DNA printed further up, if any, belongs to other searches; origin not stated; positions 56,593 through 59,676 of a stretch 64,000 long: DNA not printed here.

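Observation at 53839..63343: Tandem paralogous cytoplasmic NarG-like molybdoenzyme catalytic subunits with no beta/gamma/chaperone genes, co-oriented with a NarL-type two-component system with a GAF-containing kinase, and a divergent cytochrome b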

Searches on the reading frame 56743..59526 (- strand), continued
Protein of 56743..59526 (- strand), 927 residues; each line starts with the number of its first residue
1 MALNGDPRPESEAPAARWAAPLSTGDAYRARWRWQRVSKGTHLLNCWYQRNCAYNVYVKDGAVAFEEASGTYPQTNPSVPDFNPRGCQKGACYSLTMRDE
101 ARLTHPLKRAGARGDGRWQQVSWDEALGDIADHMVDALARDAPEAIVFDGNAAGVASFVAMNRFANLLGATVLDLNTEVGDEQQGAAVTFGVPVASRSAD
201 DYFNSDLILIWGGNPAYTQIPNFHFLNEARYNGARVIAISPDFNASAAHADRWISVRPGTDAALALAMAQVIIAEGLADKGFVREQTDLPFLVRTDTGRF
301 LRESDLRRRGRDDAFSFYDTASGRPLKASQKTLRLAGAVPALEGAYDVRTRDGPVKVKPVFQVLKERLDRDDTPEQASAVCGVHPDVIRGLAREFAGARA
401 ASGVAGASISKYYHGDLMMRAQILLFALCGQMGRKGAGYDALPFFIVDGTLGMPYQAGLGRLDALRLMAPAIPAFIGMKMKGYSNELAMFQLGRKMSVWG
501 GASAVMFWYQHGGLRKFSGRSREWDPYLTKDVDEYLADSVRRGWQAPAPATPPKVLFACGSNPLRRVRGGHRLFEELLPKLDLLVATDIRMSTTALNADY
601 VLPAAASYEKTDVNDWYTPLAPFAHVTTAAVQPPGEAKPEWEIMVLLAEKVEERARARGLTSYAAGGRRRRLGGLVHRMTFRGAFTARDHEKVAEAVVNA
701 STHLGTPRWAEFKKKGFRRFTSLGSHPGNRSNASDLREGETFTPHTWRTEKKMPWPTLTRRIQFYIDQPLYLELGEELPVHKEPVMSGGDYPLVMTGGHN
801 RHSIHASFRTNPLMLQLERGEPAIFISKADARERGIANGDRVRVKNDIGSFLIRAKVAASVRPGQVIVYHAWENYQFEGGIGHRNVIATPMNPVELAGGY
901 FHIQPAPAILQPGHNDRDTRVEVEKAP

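Call 45: find_encoding_contigs(protein=P0151, flank=10000, max_places=1)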
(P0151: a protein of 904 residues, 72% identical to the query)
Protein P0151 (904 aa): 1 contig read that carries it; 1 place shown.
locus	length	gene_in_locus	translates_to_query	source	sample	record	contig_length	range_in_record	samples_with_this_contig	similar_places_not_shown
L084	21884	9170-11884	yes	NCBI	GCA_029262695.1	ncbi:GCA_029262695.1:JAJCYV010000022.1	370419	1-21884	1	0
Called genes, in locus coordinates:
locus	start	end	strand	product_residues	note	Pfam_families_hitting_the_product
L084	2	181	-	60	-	?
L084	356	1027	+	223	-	PF00072:Response_reg, PF00486:Trans_reg_C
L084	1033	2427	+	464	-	PF00672:HAMP, PF00512:HisKA, PF02518:HATPase_c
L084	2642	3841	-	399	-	PF18914:DUF5666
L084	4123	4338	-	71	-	PF07311:Dodecin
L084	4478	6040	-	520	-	PF00501:AMP-binding, PF13193:AMP-binding_C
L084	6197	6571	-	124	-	PF07858:LEH, PF07366:SnoaL (weak), PF12680:SnoaL_2, PF13474:SnoaL_3 (weak)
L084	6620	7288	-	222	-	PF00440:TetR_N, PF16859:TetR_C_11 (weak)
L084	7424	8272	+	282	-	PF00285:Citrate_synt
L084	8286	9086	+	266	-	PF00378:ECH_1, PF16113:ECH_2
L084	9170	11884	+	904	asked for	PF00384:Molybdopterin, PF01568:Molydop_binding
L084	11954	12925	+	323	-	PF00478:IMPDH, PF03060:NMO, PF01070:FMN_dh (weak)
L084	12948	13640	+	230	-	PF00378:ECH_1, PF16113:ECH_2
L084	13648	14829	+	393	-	PF02515:CoA_transf_3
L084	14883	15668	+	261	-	PF00378:ECH_1, PF16113:ECH_2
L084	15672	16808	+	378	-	PF02771:Acyl-CoA_dh_N, PF02770:Acyl-CoA_dh_M, PF00441:Acyl-CoA_dh_1, PF08028:Acyl-CoA_dh_2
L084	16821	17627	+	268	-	PF00378:ECH_1, PF16113:ECH_2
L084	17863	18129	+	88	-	PF13183:Fer4_8 (faint), PF13187:Fer4_9 (faint), PF14697:Fer4_21 (faint), PF12797:Fer4_2 (weak), PF13534:Fer4_17 (faint), PF00037:Fer4 (weak), PF12837:Fer4_6 (weak), PF12838:Fer4_7, +2 more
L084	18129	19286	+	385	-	PF01855:POR_N, PF02780:Transketolase_C (weak), PF17147:PFOR_II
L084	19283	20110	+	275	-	PF02775:TPP_enzyme_C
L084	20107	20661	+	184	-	PF01558:POR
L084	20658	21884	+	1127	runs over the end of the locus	PF00890:FAD_binding_2 (weak), PF01266:DAO (weak), PF07992:Pyr_redox_2 (weak), PF12831:FAD_oxidored, PF13450:NAD_binding_8 (weak), PF07992:Pyr_redox_2, PF00037:Fer4, PF02662:FlpD, +18 more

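Call 46: find_encoding_contigs(protein=P0128, flank=10000, max_places=1)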
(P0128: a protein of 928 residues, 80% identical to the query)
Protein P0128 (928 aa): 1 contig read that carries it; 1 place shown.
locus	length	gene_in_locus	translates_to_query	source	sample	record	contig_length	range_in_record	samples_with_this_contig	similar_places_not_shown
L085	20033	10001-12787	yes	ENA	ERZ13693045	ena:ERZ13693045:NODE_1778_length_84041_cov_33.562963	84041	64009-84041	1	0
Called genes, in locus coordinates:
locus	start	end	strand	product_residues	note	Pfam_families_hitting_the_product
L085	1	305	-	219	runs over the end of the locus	PF00378:ECH_1, PF16113:ECH_2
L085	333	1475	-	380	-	PF02771:Acyl-CoA_dh_N, PF02770:Acyl-CoA_dh_M, PF00441:Acyl-CoA_dh_1, PF08028:Acyl-CoA_dh_2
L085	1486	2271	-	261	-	PF00378:ECH_1, PF16113:ECH_2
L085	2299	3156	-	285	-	PF00285:Citrate_synt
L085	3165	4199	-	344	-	PF08240:ADH_N, PF16912:Glu_dehyd_C (weak), PF00107:ADH_zinc_N, PF13602:ADH_zinc_N_2 (weak)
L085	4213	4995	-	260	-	PF00378:ECH_1, PF16113:ECH_2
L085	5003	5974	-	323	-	PF00478:IMPDH, PF03060:NMO, PF01070:FMN_dh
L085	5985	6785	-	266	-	PF00378:ECH_1, PF16113:ECH_2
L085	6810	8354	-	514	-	PF00501:AMP-binding, PF13193:AMP-binding_C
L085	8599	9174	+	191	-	PF00440:TetR_N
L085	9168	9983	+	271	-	PF00149:Metallophos, PF12850:Metallophos_2 (faint)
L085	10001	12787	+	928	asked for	PF00384:Molybdopterin, PF01568:Molydop_binding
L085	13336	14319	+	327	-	-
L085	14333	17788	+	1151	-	PF00384:Molybdopterin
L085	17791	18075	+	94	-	-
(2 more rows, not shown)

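Call 57: search_protein_families(library=pfam, proteins=[L080:5412-5936:-, L080:4932-5330:+], max_evalue=0.01)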
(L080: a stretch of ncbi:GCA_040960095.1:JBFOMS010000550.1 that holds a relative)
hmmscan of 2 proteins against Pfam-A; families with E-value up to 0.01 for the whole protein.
L080:5412-5936:- (174 aa): 0 families

L080:4932-5330:+ (132 aa): 0 families

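Call 62: search_protein_families(library=ncbifam, proteins=[L083:7234-8322:+, L083:8319-9158:+, L083:9173-9973:+, L083:12804-13775:+, L083:13789-14484:+, L083:14494-15660:+, L083:15674-16456:+, L083:16461-17597:+, L083:17669-19240:+, L083:6096-6470:-], max_evalue=1e-10)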
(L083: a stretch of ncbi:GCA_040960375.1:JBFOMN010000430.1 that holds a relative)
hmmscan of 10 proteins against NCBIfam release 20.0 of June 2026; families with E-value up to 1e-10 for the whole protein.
L083:7234-8322:+ (362 aa): 23 families
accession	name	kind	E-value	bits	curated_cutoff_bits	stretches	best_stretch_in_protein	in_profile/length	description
NF041097.1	keto_inos_dh_IolM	equivalog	7.9e-60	202.5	450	1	27-352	40-387/389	scyllo-inosose 3-dehydrogenase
NF010344.0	PRK13771.1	subfamily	1.1e-55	189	349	1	15-355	1-332/334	putative alcohol dehydrogenase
TIGR03989.1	Rxyl_3153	subfamily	5.5e-54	183.8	440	2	121-343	130-359/370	NDMA-dependent alcohol dehydrogenase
NF003808.0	PRK05396.1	equivalog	5.5e-49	166.9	380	1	23-350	9-336/341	L-threonine 3-dehydrogenase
TIGR00692.1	tdh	equivalog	1.2e-47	162.6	458.35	1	28-347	12-333/340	L-threonine 3-dehydrogenase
NF007489.0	PRK10083.1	equivalog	2.1e-47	161.8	376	1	27-353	12-334/339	Zn-dependent oxidoreductase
TIGR03451.1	mycoS_dep_FDH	equivalog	5.5e-47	160.3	512.9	1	22-344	9-348/358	S-(hydroxymethyl)mycothiol dehydrogenase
NF041172.1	AcrlCoa_red_Thmprot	equivalog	8e-47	159.8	500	1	21-347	7-326/334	acryloyl-CoA reductase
TIGR02818.1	adh_III_F_hyde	equivalog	1.6e-43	149.2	543.95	2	131-354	139-366/368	S-(hydroxymethyl)glutathione dehydrogenase/class III alcohol dehydrogenase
TIGR03201.1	dearomat_had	equivalog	1.6e-43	149.1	338.65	1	21-345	5-339/349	6-hydroxycyclohex-1-ene-1-carbonyl-CoA dehydrogenase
NF006940.0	PRK09422.1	equivalog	4.3e-43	147.6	344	1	33-339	18-319/338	alcohol dehydrogenase AdhP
TIGR02822.1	adh_fam_2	subfamily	2.4e-36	125.4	283.5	1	25-343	13-318/329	zinc-binding alcohol dehydrogenase family protein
NF007375.0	PRK09880.1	equivalog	1.2e-35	123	469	1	41-347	29-335/344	L-idonate 5-dehydrogenase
NF047908.1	AldhRedAhr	equivalog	5.4e-35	120.8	470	1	39-355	28-334/335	NADPH-dependent aldehyde reductase Ahr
TIGR02824.1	quinone_pig3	subfamily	3.5e-34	118.3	296.8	2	105-279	67-241/325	putative NAD(P)H quinone oxidoreductase, PIG3 family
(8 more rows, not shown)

L083:8319-9158:+ (279 aa): 13 families
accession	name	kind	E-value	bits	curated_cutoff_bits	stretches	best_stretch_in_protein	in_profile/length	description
NF004869.0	PRK06224.1-6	subfamily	2.3e-57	194.3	212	1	19-278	3-259/263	citryl-CoA lyase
NF004868.0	PRK06224.1-5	subfamily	1.6e-45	155.2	193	1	22-258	7-244/260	citryl-CoA lyase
NF004864.0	PRK06224.1-1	equivalog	1.1e-40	139.4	261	1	14-277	10-277/278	citryl-CoA lyase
NF004866.0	PRK06224.1-3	subfamily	7.6e-39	133.5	245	1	19-277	17-271/275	citryl-CoA lyase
NF004867.0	PRK06224.1-4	equivalog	3.5e-22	78.7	409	1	41-252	29-236/261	citryl-CoA lyase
NF004865.0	PRK06224.1-2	equivalog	1.1e-17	64.5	323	1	30-270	20-262/265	citryl-CoA lyase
TIGR01800.1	cit_synth_II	subfamily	4.2e-16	58.7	421.3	0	139-274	230-361/368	2-methylcitrate synthase/citrate synthase II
NF041301.1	Cit_synth_Halo_CitZ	equivalog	3.4e-14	52.7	550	0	142-273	244-371/379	citrate synthase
NF009005.0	PRK12350.1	subfamily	3.7e-14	52.7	332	1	71-273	162-353/366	citrate synthase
NF010636.0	PRK14033.1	equivalog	3.8e-13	49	479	0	23-78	21-78/376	bifunctional 2-methylcitrate synthase/citrate synthase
NF009006.1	PRK12351.1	equivalog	2e-12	46.2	550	0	128-274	229-369/376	bifunctional 2-methylcitrate synthase/citrate synthase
NF004126.0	PRK05614.1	equivalog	7e-12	44.5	505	0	29-102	65-137/430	citrate synthase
NF010639.0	PRK14036.1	equivalog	1.6e-11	43.6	502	0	29-72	26-69/379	citrate synthase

L083:9173-9973:+ (266 aa): 67 families (the best 25 are shown)
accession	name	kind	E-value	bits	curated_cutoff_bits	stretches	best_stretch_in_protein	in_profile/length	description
NF005595.0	PRK07327.1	subfamily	6.5e-79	264.9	292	1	3-265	6-267/271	enoyl-CoA hydratase/isomerase family protein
NF006699.0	PRK09245.1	subfamily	6.2e-63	212.5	354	1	10-266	5-266/266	crotonase/enoyl-CoA hydratase family protein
NF051848.1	EnCoAHydtEchA19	equivalog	2.8e-61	207.3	400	1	12-266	4-258/258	enoyl-CoA hydratase EchA19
NF005802.0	PRK07657.1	equivalog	1.1e-55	189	363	1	8-265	3-259/260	enoyl-CoA hydratase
NF006107.0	PRK08258.1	equivalog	3.5e-55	187.2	330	1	13-266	22-277/277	enoyl-CoA hydratase family protein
NF004857.0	PRK06210.1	equivalog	2.6e-54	184.5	341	1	5-265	5-274/275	enoyl-CoA hydratase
NF004840.0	PRK06190.1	equivalog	1.2e-52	179.1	253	1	9-247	4-243/260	enoyl-CoA hydratase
NF006007.0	PRK08138.1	subfamily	9.7e-52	175.9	355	1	8-266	7-261/261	enoyl-CoA hydratase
NF004781.0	PRK06127.1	subfamily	1.1e-50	172.8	291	1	8-266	10-269/269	enoyl-CoA hydratase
NF004475.0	PRK05809.1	subfamily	4.2e-50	170.7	394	1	7-266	3-260/260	short-chain-enoyl-CoA hydratase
TIGR02280.1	PaaB1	equivalog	7.3e-49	166.6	345.15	1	16-266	6-256/256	2-(1,2-epoxy-1,2-dihydrophenyl)acetyl-CoA isomerase PaaG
NF006109.0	PRK08260.1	subfamily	8.5e-48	163.1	320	1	6-265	2-277/296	enoyl-CoA hydratase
NF005073.0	PRK06495.1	subfamily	1.2e-47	162.4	296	1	17-266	12-257/257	enoyl-CoA hydratase/isomerase family protein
NF005126.0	PRK06563.1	subfamily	7.3e-47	159.9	261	1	14-266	12-263/263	crotonase/enoyl-CoA hydratase family protein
NF005864.0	PRK07799.1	equivalog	1.4e-46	158.8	316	1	9-266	9-266/266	crotonase/enoyl-CoA hydratase family protein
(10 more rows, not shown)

L083:12804-13775:+ (323 aa): 1 family
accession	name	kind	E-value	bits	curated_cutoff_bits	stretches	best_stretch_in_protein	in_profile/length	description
TIGR03151.1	enACPred_II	equivalog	2e-87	293.3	453.1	1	3-312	1-307/307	enoyl-[acyl-carrier-protein] reductase FabK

L083:13789-14484:+ (231 aa): 68 families (the best 25 are shown)
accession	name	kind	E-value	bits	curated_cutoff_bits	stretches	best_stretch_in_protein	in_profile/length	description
NF004840.0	PRK06190.1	equivalog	2.1e-53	181.6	253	1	2-212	2-218/260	enoyl-CoA hydratase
NF051848.1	EnCoAHydtEchA19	equivalog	1.6e-50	172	400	1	7-216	3-221/258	enoyl-CoA hydratase EchA19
NF004517.0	PRK05862.1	equivalog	1.2e-49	169.1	396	1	1-212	1-216/257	enoyl-CoA hydratase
NF004475.0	PRK05809.1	subfamily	2.9e-47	161.4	394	1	1-207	1-214/260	short-chain-enoyl-CoA hydratase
NF006007.0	PRK08138.1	subfamily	3.8e-45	154.3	355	1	7-211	11-219/261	enoyl-CoA hydratase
NF004794.0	PRK06142.1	equivalog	8.2e-45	153.6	308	1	2-215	4-235/273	crotonase/enoyl-CoA hydratase family protein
NF007239.0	PRK09674.1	equivalog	1.4e-43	149.2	371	1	3-209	3-213/257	2,3-dehydroadipyl-CoA hydratase PaaF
NF006699.0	PRK09245.1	subfamily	7.1e-43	146.8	354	1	4-209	3-222/266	crotonase/enoyl-CoA hydratase family protein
NF006140.0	PRK08290.1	subfamily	1.3e-42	146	280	2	85-210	114-240/292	enoyl-CoA hydratase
NF006108.0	PRK08259.1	equivalog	8.8e-42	143.4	273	1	6-211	5-214/256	crotonase/enoyl-CoA hydratase family protein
NF004781.0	PRK06127.1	subfamily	8e-41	140.5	291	1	5-208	12-224/269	enoyl-CoA hydratase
NF005803.0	PRK07658.1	equivalog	2.1e-40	138.7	313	1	6-209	4-213/257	enoyl-CoA hydratase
NF004634.0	PRK05980.1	equivalog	5.2e-40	137.5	375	1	4-203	3-213/263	crotonase/enoyl-CoA hydratase family protein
NF006100.0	PRK08252.1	subfamily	9.8e-40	136.7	282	1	4-216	3-217/254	crotonase/enoyl-CoA hydratase family protein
NF004525.0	PRK05870.1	equivalog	3.2e-39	135.4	285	1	4-212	3-215/249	enoyl-CoA hydratase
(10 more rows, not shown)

L083:14494-15660:+ (388 aa): 7 families
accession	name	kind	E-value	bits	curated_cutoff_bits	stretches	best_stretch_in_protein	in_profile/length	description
NF003809.0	PRK05398.1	subfamily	9.4e-76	255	442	2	2-205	3-207/416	formyl-CoA transferase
TIGR03253.1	oxalate_frc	equivalog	4.5e-74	249.6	504.2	2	2-205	2-206/416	formyl-CoA transferase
NF052585.1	SucGlutTfsCaiB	equivalog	1.8e-61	207.9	750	1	2-371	6-388/394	succinate--glutarate CoA-transferase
NF041294.1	Scnl_mescCoAtase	equivalog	1.5e-57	195.5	700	1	1-368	1-380/381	succinyl-CoA:mesaconate CoA-transferase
NF008511.0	PRK11430.1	equivalog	3e-56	191.2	522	1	3-370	9-378/381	CoA:oxalate CoA-transferase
NF002914.1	PRK03525.1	equivalog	2.3e-40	138.7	413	1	3-384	9-394/400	L-carnitine CoA-transferase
TIGR04253.1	mesacon_CoA_iso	equivalog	2.6e-14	53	725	1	4-385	3-398/403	2-methylfumaryl-CoA isomerase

L083:15674-16456:+ (260 aa): 69 families (the best 25 are shown)
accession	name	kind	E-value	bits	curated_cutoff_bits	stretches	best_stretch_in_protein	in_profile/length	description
NF006107.0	PRK08258.1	equivalog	1.8e-65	221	330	1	11-260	24-277/277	enoyl-CoA hydratase family protein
TIGR02280.1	PaaB1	equivalog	1.7e-63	214.5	345.15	1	6-260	1-256/256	2-(1,2-epoxy-1,2-dihydrophenyl)acetyl-CoA isomerase PaaG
NF051848.1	EnCoAHydtEchA19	equivalog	6.2e-63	212.7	400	1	6-260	2-258/258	enoyl-CoA hydratase EchA19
NF004519.0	PRK05864.1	equivalog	1.2e-62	211.8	337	1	13-258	18-273/276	enoyl-CoA hydratase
NF005802.0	PRK07657.1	equivalog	9.2e-60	202.4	363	1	6-259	5-259/260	enoyl-CoA hydratase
NF004475.0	PRK05809.1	subfamily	2.7e-59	200.8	394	1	1-259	1-259/260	short-chain-enoyl-CoA hydratase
NF006699.0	PRK09245.1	subfamily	2.9e-58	197.2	354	1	5-260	4-266/266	crotonase/enoyl-CoA hydratase family protein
NF004635.0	PRK05981.1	equivalog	1.1e-56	192.3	351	1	1-260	1-266/266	enoyl-CoA hydratase/isomerase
NF046063.1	oxepin_alt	equivalog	3.2e-55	187.4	300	1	9-255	5-253/254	oxepin-CoA hydrolase, alternative type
NF004781.0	PRK06127.1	subfamily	7e-55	186.5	291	1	5-260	12-269/269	enoyl-CoA hydratase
NF004857.0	PRK06210.1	equivalog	2.2e-54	184.8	341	1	3-259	7-274/275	enoyl-CoA hydratase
NF006008.0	PRK08139.1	equivalog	5.6e-53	180.2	313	1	6-258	13-264/266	enoyl-CoA hydratase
NF004840.0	PRK06190.1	equivalog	4.6e-52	177.2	253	1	6-235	6-234/260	enoyl-CoA hydratase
NF006109.0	PRK08260.1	subfamily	2.2e-51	174.9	320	2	95-259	112-277/296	enoyl-CoA hydratase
NF005700.0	PRK07511.1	subfamily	5.4e-51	173.7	274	1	6-258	5-259/260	enoyl-CoA hydratase family protein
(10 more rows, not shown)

L083:16461-17597:+ (378 aa): 20 families
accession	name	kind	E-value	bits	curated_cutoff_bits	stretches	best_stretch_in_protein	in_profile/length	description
NF042972.1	AcrlCoAredClosAcrC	equivalog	1.1e-111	373.1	640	1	1-375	1-375/378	acryloyl-CoA reductase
NF045552.1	GlutCoADH_Des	equivalog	1.4e-81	274.6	470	1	1-374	1-377/387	glutaryl-CoA dehydrogenase Acd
NF043006.1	CyhCrbnylCoADH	equivalog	8.8e-76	255.3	650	1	6-375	5-374/380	cyclohexane-1-carbonyl-CoA dehydrogenase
NF042439.1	SulpropCoADesulf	equivalog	1.6e-74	250.9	600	1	14-375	2-369/379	3-sulfinopropanoyl-CoA desulfinase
NF045652.1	ProlPCPDhRedW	equivalog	1.6e-73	247.7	650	1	10-378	5-375/376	L-prolyl-[peptidyl-carrier protein] dehydrogenase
TIGR03207.1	cyc_hxne_CoA_dh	equivalog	1e-68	231.8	575.35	1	6-375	2-370/372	cyclohexanecarboxyl-CoA dehydrogenase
NF053553.1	prodigi_MBC_PigA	equivalog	1.3e-68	231.8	500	1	1-378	1-381/381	prodigiosin MBC biosynthesis dehydrogenase PigA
NF008997.0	PRK12341.1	equivalog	5.2e-65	220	537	1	1-375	1-375/382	acyl-CoA dehydrogenase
NF058590.1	AcCoDHFadEBacil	equivalog_domain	2.3e-64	217.9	600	1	4-373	20-407/586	acyl-CoA dehydrogenase FadE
NF002885.1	PRK03354.1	equivalog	2.6e-55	188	540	1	1-375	1-372/378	crotonobetainyl-CoA dehydrogenase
TIGR03203.1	pimD_small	equivalog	2.6e-34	118.9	652.7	1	2-371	1-371/378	pimeloyl-CoA dehydrogenase small subunit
NF052270.1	Staph_DH_FadE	equivalog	6.5e-32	110.7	600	1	20-376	36-393/400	acyl-CoA dehydrogenase FadE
TIGR03204.1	pimC_large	equivalog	3.9e-27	95.1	623.85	1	4-296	3-296/395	pimeloyl-CoA dehydrogenase large subunit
TIGR04022.1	sulfur_SfnB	equivalog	2.1e-22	79.6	430.9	1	21-355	18-359/391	SfnB family sulfur acquisition oxidoreductase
NF007000.1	PRK09463.1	subfamily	2.7e-21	75.6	600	1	33-345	70-401/726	acyl-CoA dehydrogenase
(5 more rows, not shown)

L083:17669-19240:+ (523 aa): 7 families
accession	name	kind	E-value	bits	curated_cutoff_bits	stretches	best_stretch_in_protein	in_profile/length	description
TIGR02734.1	crtI_fam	subfamily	7.7e-19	67.7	238.1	1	96-166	1-71/504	phytoene desaturase family protein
NF040770.1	hetero_SS_HdrA2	exception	1.7e-16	59.5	1100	0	6-80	552-627/777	CoB-CoM heterodisulfide reductase HdrA2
NF005560.0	PRK07233.1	equivalog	5.7e-14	51.8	252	0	96-139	3-46/435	hypothetical protein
TIGR02733.1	desat_CrtD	equivalog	2e-13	49.8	549.7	0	95-146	3-54/492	C-3',4' desaturase CrtD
NF045637.1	carotdesatCrtDProt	equivalog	2.2e-13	49.6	580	0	96-167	1-72/485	1-hydroxycarotenoid 3,4-desaturase CrtD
NF058655.1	CrtID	equivalog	9.6e-13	47.8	640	1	96-151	1-56/478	bifunctional phytoene desaturase/3,4-desaturase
TIGR03467.1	HpnE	equivalog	1e-12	48.1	283.05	0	96-140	1-45/430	hydroxysqualene dehydroxylase HpnE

L083:6096-6470:- (124 aa): 0 families
